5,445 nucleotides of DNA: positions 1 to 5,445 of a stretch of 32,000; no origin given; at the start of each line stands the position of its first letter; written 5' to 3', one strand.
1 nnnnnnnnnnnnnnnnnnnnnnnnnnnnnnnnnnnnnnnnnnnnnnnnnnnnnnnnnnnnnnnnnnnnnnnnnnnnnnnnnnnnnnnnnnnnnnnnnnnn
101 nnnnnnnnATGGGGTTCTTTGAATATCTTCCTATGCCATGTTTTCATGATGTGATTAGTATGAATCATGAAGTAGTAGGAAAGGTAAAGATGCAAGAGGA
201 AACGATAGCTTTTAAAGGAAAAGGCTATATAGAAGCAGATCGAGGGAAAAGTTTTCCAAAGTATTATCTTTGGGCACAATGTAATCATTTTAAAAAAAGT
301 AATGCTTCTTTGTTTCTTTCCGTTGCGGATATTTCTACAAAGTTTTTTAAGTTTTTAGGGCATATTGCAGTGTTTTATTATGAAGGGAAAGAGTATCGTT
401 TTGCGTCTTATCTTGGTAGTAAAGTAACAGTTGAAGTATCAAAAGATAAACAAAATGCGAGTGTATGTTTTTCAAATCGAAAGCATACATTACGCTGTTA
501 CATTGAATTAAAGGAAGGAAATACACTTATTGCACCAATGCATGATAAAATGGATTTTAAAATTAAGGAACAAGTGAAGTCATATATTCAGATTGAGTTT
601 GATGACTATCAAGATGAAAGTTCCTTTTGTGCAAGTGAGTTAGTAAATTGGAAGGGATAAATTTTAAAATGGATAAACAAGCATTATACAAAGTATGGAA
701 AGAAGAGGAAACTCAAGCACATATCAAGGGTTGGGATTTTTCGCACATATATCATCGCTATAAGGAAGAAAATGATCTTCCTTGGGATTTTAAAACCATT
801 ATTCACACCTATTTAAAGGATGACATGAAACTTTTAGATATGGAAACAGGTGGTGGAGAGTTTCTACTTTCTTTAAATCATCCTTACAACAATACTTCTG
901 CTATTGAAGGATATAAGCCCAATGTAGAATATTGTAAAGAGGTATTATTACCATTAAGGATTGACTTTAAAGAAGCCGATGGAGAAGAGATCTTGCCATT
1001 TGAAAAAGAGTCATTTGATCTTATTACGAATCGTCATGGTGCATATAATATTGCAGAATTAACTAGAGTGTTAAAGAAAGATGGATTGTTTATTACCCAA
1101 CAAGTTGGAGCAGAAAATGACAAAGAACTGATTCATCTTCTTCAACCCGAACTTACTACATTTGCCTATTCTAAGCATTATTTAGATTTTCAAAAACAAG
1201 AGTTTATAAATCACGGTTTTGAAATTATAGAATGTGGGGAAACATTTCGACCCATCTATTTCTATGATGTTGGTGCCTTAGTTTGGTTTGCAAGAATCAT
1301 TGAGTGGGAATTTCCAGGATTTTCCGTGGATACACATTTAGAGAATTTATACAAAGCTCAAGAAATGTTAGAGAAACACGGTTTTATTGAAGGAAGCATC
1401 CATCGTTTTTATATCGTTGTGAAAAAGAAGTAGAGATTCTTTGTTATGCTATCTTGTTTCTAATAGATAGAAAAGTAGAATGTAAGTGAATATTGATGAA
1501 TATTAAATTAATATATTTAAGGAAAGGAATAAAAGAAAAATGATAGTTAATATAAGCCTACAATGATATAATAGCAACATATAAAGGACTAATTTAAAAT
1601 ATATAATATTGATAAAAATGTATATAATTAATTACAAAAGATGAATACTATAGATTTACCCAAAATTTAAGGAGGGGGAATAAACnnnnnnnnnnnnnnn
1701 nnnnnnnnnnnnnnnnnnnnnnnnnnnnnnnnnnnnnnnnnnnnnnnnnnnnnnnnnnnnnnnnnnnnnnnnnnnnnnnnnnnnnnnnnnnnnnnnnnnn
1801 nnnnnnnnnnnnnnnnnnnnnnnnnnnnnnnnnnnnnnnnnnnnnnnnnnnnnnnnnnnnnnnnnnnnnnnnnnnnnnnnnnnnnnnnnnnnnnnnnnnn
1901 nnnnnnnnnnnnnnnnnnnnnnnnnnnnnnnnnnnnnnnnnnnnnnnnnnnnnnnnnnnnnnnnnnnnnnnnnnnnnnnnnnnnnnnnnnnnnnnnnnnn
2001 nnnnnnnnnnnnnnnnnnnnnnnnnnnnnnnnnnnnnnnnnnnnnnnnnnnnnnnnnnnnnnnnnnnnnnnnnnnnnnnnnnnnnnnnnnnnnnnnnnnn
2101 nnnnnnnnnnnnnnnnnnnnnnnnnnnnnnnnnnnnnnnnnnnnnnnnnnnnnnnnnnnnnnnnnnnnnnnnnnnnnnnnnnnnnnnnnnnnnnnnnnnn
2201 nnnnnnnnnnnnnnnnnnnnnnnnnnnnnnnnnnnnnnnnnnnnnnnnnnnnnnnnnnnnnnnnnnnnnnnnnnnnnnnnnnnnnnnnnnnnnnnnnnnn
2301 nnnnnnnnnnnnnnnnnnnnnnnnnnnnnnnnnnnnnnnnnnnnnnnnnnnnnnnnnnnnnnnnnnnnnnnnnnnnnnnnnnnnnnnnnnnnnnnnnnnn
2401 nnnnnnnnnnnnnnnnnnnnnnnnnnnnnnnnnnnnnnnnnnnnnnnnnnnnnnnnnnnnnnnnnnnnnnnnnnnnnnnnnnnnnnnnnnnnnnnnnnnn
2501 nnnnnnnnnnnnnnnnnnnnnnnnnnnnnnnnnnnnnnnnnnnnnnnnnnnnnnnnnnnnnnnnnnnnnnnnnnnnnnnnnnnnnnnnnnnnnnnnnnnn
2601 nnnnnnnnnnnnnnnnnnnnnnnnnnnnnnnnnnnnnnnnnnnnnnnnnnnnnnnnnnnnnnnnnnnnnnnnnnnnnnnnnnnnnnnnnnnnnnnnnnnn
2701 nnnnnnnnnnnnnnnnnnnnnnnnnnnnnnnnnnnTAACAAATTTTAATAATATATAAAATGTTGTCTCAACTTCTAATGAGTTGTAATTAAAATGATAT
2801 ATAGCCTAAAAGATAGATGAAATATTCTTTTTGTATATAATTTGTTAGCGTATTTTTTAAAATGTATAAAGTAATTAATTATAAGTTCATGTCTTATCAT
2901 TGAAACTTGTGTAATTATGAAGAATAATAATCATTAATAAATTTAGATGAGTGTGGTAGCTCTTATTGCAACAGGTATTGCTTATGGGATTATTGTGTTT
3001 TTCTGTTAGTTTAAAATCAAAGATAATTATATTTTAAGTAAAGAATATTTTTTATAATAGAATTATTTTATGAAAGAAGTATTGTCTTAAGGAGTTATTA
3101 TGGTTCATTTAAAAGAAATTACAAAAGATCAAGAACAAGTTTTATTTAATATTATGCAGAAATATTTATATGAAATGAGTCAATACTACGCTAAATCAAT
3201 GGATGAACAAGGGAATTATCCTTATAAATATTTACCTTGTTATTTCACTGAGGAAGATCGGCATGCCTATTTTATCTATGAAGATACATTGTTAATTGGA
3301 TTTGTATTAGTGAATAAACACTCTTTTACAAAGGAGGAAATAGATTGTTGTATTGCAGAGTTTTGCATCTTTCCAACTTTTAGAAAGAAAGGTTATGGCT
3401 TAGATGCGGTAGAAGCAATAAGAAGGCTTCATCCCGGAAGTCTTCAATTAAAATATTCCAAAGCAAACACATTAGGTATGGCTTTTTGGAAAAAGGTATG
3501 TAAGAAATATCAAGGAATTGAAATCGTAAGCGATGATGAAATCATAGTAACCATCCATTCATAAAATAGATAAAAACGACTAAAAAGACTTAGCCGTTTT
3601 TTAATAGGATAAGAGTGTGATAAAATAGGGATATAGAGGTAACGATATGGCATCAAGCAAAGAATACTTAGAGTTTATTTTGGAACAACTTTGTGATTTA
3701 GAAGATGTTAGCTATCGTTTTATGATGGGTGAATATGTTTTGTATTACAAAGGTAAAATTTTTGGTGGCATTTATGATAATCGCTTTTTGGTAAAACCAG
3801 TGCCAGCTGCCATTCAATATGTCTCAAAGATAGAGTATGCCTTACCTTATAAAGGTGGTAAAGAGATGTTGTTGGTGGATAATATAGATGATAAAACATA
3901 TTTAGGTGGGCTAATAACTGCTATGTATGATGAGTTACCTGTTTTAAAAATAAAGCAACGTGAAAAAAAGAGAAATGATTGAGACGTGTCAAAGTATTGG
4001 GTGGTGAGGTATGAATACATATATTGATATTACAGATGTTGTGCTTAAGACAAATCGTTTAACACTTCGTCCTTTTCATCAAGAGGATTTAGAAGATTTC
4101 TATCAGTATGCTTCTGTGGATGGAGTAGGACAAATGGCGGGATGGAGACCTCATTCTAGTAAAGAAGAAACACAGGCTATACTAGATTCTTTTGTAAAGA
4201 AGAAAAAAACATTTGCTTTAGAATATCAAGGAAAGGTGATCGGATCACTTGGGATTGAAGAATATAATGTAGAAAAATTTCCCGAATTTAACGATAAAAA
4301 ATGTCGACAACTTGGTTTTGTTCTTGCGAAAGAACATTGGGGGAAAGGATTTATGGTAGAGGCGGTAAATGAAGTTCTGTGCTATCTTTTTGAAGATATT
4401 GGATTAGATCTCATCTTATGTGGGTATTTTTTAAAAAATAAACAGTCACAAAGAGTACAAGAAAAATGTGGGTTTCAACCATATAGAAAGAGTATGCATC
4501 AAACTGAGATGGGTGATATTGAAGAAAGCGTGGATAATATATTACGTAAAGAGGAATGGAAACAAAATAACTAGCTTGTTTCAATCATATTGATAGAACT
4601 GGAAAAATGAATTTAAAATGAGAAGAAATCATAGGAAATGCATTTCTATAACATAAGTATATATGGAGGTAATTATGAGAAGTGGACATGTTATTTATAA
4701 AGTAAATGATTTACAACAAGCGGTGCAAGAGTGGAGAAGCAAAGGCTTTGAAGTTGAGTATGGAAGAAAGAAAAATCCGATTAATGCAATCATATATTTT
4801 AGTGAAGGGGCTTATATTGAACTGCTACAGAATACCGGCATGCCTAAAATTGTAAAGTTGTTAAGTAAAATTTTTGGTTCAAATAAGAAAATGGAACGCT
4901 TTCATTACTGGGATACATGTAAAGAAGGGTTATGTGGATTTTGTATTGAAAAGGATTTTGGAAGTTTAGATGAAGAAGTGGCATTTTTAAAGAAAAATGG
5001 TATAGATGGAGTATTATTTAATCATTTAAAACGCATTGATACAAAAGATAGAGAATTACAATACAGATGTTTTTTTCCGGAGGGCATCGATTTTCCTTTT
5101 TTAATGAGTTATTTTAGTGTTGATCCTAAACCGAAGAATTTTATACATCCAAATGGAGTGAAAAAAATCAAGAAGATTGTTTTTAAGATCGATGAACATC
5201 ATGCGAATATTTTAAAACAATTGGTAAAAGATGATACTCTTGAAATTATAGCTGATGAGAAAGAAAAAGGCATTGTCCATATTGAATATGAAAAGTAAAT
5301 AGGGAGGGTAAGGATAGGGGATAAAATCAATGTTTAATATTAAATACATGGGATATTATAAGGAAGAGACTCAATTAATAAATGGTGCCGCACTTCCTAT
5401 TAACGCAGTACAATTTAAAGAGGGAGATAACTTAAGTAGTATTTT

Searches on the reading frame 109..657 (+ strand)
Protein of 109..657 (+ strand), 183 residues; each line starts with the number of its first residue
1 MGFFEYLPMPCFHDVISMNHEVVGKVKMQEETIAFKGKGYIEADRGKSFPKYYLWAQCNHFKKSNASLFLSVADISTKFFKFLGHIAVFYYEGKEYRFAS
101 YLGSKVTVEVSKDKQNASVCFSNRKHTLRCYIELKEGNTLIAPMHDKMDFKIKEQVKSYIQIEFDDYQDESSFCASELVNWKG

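Call 52: search_protein_families(library=pfam, proteins=[window:109-657:+], max_evalue=0.0001)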
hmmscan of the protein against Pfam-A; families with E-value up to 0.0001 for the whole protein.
window:109-657:+ (183 aa): 1 family
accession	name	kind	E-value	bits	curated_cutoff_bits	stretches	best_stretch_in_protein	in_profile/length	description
PF14249.11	Tocopherol_cycl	-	3.4e-11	43.2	26.6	1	2-168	147-315/335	Tocopherol cyclase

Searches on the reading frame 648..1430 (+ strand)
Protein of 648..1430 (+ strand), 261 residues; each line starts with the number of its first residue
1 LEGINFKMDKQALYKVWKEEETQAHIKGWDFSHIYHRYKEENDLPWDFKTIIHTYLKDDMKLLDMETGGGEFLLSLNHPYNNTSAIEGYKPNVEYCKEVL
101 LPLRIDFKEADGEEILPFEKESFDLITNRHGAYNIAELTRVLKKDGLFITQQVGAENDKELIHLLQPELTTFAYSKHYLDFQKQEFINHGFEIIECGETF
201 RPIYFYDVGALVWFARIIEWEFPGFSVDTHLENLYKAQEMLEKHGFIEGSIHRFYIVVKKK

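Call 52: search_protein_families(library=pfam, proteins=[window:648-1430:+], max_evalue=0.0001)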
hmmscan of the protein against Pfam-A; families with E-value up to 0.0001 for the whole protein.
window:648-1430:+ (261 aa): 3 families
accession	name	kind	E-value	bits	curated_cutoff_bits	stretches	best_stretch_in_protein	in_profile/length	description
PF08241.18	Methyltransf_11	-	2.3e-08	35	21.2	1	63-149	1-94/95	Methyltransferase domain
PF13847.12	Methyltransf_31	-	2.5e-06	27.7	27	1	57-167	2-124/145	Methyltransferase domain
PF13649.12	Methyltransf_25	-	1e-05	26.6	27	1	63-146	2-97/97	Methyltransferase domain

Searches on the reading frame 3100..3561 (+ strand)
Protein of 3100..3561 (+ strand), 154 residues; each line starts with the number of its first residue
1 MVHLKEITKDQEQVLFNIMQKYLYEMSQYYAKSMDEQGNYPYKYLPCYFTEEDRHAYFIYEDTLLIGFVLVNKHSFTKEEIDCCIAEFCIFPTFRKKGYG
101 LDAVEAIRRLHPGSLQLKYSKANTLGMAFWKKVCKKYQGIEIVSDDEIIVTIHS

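Call 52: search_protein_families(library=pfam, proteins=[window:3100-3561:+], max_evalue=0.0001)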
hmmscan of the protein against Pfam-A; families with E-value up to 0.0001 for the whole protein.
window:3100-3561:+ (154 aa): 1 family
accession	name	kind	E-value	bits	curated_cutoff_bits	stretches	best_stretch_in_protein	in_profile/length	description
PF00583.31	Acetyltransf_1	-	3.5e-05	24.5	20.7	1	38-130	17-111/116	Acetyltransferase (GNAT) family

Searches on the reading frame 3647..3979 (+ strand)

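Call 52: search_protein_families(library=pfam, proteins=[window:3647-3979:+], max_evalue=0.0001)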
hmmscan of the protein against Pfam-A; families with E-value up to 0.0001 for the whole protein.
window:3647-3979:+ (111 aa): 1 family
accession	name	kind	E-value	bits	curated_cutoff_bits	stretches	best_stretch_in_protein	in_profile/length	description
PF04993.18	TfoX_N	-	6.5e-07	29.8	30.1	1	13-71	1-58/91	TfoX N-terminal domain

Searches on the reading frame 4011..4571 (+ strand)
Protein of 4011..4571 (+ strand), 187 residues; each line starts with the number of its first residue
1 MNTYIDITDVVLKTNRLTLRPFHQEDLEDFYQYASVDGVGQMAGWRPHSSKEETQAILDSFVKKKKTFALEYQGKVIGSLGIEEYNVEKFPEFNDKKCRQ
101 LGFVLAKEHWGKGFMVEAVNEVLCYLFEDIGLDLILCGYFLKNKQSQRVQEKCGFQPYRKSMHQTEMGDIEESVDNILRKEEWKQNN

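Call 52: search_protein_families(library=pfam, proteins=[window:4011-4571:+], max_evalue=0.0001)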
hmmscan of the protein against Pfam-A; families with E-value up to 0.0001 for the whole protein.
window:4011-4571:+ (187 aa): 2 families
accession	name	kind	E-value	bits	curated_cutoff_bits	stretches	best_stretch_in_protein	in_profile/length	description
PF13302.13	Acetyltransf_3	-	1.4e-24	87.8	25.4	1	16-156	1-138/138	Acetyltransferase (GNAT) domain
PF00583.31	Acetyltransf_1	-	1e-08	35.9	20.7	1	58-155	25-116/116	Acetyltransferase (GNAT) family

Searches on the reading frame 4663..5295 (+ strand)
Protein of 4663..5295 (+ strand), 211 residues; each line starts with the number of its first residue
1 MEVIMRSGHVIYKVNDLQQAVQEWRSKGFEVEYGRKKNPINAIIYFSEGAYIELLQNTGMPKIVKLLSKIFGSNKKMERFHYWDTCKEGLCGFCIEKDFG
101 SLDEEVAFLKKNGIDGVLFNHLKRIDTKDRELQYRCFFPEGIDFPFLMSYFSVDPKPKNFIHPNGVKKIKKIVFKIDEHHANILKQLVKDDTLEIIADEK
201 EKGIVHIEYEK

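Call 52: search_protein_families(library=pfam, proteins=[window:4663-5295:+], max_evalue=0.0001)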
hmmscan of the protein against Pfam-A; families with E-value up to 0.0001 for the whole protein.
window:4663-5295:+ (211 aa): 1 family
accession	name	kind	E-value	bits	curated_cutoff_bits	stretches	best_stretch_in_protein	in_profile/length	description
PF13468.12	Glyoxalase_3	-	7.1e-19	69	25.1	1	9-179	3-165/176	Glyoxalase-like domain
